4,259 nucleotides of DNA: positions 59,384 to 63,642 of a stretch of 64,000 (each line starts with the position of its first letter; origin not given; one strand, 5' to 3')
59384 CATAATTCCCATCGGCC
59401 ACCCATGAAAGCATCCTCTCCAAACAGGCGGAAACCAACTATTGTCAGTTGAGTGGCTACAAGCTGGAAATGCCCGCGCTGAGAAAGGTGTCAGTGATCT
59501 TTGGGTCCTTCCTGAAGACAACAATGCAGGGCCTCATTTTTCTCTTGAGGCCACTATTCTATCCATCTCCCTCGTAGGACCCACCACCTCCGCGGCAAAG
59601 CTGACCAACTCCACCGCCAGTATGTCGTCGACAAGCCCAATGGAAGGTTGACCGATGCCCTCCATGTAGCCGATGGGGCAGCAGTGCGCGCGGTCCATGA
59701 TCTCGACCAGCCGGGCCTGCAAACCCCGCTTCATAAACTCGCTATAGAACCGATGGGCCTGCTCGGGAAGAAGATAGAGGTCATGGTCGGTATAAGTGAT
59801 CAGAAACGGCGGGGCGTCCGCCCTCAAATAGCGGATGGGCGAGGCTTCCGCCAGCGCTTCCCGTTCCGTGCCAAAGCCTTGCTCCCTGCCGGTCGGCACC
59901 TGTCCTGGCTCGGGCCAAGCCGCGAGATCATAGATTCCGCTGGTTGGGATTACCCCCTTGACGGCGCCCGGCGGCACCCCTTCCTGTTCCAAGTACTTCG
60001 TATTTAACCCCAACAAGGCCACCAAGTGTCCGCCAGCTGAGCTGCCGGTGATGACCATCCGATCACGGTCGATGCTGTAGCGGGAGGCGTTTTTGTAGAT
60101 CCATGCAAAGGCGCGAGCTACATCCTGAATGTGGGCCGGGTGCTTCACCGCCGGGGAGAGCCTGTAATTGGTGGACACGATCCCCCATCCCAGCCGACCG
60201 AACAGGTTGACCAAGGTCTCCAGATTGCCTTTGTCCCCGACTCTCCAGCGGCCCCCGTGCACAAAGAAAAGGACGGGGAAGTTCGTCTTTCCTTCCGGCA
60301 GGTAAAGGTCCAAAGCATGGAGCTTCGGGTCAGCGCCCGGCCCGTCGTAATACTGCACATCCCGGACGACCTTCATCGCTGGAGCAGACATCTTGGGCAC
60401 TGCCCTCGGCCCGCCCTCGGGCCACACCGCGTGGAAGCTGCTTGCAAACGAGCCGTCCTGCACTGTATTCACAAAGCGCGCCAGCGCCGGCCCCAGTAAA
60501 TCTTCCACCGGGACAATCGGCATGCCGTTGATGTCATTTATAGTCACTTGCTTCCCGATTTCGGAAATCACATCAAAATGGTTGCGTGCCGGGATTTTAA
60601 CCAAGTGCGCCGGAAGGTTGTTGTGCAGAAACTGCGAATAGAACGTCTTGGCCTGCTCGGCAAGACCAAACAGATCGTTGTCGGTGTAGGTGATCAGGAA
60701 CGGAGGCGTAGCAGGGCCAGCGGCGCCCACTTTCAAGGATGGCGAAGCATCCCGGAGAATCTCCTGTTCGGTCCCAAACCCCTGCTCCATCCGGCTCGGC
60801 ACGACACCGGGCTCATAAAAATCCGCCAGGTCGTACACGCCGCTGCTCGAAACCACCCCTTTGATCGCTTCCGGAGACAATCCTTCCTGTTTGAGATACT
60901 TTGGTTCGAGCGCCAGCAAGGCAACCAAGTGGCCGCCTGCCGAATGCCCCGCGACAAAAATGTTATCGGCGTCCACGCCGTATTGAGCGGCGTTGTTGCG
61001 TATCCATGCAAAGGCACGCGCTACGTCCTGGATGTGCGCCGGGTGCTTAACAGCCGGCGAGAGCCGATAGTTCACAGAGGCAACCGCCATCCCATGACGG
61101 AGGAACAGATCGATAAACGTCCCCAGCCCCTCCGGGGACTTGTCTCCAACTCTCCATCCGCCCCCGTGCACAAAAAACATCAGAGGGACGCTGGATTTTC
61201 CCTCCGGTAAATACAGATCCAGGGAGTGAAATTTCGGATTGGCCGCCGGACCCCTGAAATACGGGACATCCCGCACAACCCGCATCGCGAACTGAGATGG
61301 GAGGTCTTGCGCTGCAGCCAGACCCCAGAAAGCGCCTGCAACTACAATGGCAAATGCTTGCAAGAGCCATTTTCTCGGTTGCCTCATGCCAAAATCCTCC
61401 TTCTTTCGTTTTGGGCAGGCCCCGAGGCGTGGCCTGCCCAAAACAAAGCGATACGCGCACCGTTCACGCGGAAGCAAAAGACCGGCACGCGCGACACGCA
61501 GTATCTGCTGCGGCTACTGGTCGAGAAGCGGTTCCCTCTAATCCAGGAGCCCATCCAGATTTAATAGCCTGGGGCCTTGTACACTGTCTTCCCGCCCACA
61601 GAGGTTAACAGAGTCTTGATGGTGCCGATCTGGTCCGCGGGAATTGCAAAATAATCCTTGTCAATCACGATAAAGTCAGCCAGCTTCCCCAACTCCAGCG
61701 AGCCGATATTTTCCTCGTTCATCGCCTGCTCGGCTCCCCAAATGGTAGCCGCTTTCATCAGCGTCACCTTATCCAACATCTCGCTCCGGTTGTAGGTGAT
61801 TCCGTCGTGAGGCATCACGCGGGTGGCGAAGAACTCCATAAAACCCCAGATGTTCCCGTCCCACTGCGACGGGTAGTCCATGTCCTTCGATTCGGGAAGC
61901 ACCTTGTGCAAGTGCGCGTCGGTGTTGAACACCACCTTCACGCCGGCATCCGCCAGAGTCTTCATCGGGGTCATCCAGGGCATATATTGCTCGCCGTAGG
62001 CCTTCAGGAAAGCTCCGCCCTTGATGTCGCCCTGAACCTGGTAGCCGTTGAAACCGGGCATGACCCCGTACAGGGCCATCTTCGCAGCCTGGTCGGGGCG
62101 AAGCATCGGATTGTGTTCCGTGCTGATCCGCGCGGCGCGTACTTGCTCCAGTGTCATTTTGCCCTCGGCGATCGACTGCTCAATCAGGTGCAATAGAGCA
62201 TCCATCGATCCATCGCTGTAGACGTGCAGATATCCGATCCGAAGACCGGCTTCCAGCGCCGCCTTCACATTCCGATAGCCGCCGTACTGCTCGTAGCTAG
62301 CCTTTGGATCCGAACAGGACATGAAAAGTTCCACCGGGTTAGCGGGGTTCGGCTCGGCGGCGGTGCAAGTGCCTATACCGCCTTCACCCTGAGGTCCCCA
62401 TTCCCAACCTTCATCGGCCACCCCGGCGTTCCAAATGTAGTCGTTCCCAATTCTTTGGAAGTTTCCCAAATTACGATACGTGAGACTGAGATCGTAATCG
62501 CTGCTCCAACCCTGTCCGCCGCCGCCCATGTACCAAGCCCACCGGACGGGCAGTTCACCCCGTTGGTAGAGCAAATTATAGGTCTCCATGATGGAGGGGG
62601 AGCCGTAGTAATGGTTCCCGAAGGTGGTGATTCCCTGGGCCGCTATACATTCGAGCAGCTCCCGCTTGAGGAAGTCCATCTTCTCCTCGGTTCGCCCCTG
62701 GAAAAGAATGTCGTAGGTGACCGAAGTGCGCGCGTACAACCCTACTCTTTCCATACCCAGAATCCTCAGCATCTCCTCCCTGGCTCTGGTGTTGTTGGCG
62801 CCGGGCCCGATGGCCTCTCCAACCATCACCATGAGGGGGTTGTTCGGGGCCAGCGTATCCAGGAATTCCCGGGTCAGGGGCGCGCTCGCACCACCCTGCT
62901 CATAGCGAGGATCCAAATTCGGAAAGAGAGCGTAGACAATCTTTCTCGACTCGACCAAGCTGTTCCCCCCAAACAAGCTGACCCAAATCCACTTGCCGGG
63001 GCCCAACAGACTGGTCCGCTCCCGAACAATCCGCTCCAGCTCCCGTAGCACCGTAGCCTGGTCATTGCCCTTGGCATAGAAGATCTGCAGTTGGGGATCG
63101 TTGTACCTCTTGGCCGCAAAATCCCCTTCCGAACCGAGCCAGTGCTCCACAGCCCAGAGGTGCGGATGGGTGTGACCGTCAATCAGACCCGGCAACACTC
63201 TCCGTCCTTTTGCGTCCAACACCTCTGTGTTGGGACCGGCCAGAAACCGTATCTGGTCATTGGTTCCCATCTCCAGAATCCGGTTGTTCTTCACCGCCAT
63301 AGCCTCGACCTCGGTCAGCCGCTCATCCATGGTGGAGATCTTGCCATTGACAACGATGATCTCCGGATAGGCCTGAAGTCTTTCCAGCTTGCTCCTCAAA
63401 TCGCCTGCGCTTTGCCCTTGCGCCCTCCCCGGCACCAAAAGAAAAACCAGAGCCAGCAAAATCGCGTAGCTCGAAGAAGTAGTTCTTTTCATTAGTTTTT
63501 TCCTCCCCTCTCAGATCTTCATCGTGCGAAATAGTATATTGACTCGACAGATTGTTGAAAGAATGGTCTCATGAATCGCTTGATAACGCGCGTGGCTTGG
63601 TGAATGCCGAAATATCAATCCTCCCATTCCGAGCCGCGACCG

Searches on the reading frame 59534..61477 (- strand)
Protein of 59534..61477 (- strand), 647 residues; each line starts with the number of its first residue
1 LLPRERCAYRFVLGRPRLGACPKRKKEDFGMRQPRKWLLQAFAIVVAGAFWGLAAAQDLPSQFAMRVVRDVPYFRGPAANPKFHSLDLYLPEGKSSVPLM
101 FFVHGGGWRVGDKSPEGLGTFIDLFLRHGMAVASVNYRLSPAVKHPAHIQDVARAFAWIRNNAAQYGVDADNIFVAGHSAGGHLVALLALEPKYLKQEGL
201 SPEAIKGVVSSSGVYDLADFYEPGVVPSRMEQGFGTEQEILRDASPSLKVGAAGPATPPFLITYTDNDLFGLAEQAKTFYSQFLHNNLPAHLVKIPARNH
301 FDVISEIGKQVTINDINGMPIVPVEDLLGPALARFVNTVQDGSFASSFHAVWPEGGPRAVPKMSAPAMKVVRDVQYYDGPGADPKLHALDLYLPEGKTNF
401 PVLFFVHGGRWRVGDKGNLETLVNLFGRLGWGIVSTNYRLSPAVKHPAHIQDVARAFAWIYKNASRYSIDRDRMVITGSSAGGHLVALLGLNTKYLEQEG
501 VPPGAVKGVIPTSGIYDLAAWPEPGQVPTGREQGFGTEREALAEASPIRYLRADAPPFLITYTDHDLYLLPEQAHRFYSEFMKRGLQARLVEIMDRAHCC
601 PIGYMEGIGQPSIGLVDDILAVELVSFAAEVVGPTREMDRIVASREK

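Call 8: search_protein_families(library=pfam, proteins=[window:59534-61477:-])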
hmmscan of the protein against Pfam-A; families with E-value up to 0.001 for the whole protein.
window:59534-61477:- (647 aa): 7 families
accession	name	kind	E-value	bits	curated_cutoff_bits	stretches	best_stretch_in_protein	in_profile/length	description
PF20434.5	BD-FAE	-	1.2e-76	257.5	26.8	2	389-579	1-213/215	BD-FAE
PF07859.19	Abhydrolase_3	-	8.5e-44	150.3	25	2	100-219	1-114/210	alpha/beta hydrolase fold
PF00135.34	COesterase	-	4.8e-23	82.3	27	2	86-194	88-206/515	Carboxylesterase family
PF00326.27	Peptidase_S9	-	2.8e-17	63.4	22.6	2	458-599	50-188/213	Prolyl oligopeptidase family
PF07224.18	Chlorophyllase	-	9.6e-06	25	26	0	84-192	29-137/301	Chlorophyllase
PF12146.15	Hydrolase_4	-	3.8e-05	23.5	27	0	148-249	58-138/239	Serine aminopeptidase, S33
PF00561.26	Abhydrolase_1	-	0.00019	21.6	25.8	0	149-226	52-112/245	alpha/beta hydrolase fold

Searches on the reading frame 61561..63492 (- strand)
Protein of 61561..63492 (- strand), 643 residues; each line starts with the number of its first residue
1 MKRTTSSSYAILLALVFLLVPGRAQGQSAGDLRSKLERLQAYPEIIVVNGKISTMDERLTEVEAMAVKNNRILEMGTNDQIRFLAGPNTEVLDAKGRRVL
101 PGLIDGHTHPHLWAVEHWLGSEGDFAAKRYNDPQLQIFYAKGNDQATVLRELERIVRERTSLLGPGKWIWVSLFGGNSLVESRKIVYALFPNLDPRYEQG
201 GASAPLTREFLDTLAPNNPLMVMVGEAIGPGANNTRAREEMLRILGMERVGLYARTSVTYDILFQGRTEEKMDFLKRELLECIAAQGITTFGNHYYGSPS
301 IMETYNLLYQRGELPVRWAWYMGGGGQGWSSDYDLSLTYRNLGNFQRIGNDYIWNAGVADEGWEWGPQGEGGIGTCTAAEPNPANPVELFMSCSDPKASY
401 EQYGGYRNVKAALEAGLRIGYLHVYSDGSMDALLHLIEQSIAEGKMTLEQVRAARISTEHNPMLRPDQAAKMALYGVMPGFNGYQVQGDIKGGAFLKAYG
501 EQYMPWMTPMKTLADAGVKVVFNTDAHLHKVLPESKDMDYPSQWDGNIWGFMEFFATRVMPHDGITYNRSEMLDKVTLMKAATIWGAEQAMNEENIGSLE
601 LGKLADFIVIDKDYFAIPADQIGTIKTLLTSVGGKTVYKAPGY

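Call 4: search_protein_families(library=pfam, proteins=[window:61561-63492:-])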
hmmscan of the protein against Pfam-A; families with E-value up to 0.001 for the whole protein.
window:61561-63492:- (643 aa): 2 families
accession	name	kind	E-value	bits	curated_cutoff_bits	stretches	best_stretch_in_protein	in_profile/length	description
PF07969.17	Amidohydro_3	-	4.4e-34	119.2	29.7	1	90-638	1-472/472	Amidohydrolase family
PF01979.26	Amidohydro_1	-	5.3e-11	42.8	25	1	510-614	235-322/345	Amidohydrolase family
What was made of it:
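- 61561..63492 (-): B2, a distant subfamily member. Its orthologues sit next to or inside arrays in other genomes. Pfam E 4e-34 (call 4).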

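Call 13: search_protein_families(library=ncbifam, proteins=[window:61561-63492:-], max_evalue=0.001)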
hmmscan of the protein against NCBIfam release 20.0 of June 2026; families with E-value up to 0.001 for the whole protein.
window:61561-63492:- (643 aa): 30 families (the best 25 are shown)
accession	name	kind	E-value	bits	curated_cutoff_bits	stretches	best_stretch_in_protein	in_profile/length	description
NF006056.0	PRK08204.1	subfamily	4.9e-15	55.2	391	2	45-113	5-68/449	hypothetical protein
NF051886.1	XaaProDiPepCaul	equivalog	7.5e-10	38.4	500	1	57-109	13-63/398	Xaa-Pro dipeptidase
TIGR01224.1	hutI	equivalog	1.3e-09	37.4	298.15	1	62-110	3-49/377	imidazolonepropionase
NF006055.0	PRK08203.1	equivalog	2.4e-09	36.2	532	1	45-113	7-74/455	8-oxoguanine deaminase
NF012037.0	PRK15493.1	equivalog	3.7e-09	35.9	779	0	47-109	5-67/435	bifunctional S-methyl-5'-thioadenosine deaminase/S-adenosylhomocysteine deaminase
NF005557.0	PRK07228.1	equivalog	6.4e-09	35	522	1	572-630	336-395/445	5'-deoxyadenosine deaminase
NF006549.0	PRK09045.1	equivalog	8.8e-09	34.5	540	1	568-613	336-381/444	TRZ/ATZ family hydrolase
NF005211.0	PRK06687.1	equivalog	2.3e-08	33.2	703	1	577-611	338-372/419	TRZ/ATZ family protein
NF006679.0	PRK09228.1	subfamily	7.5e-08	31.5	351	0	58-109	27-78/433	guanine deaminase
NF004701.0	PRK06038.1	equivalog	2e-07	30.1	609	1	44-110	5-66/432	N-ethylammeline chlorohydrolase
TIGR02967.1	guan_deamin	equivalog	2.1e-07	30.3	375.4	0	570-628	320-378/401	guanine deaminase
NF006689.0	PRK09237.1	equivalog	3.4e-07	29.2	371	1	45-110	5-66/383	amidohydrolase/deacetylase family metallohydrolase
NF011990.0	PRK15446.2-6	subfamily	3.5e-07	29.3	233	0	46-108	4-64/390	alpha-D-ribose 1-methylphosphonate 5-triphosphate diphosphatase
NF009060.0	PRK12394.1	equivalog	7.2e-07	28.3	442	1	44-111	4-66/381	metallo-dependent hydrolase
TIGR03178.1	allantoinase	equivalog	9.7e-07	27.9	357.85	1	56-120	12-70/441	allantoinase AllB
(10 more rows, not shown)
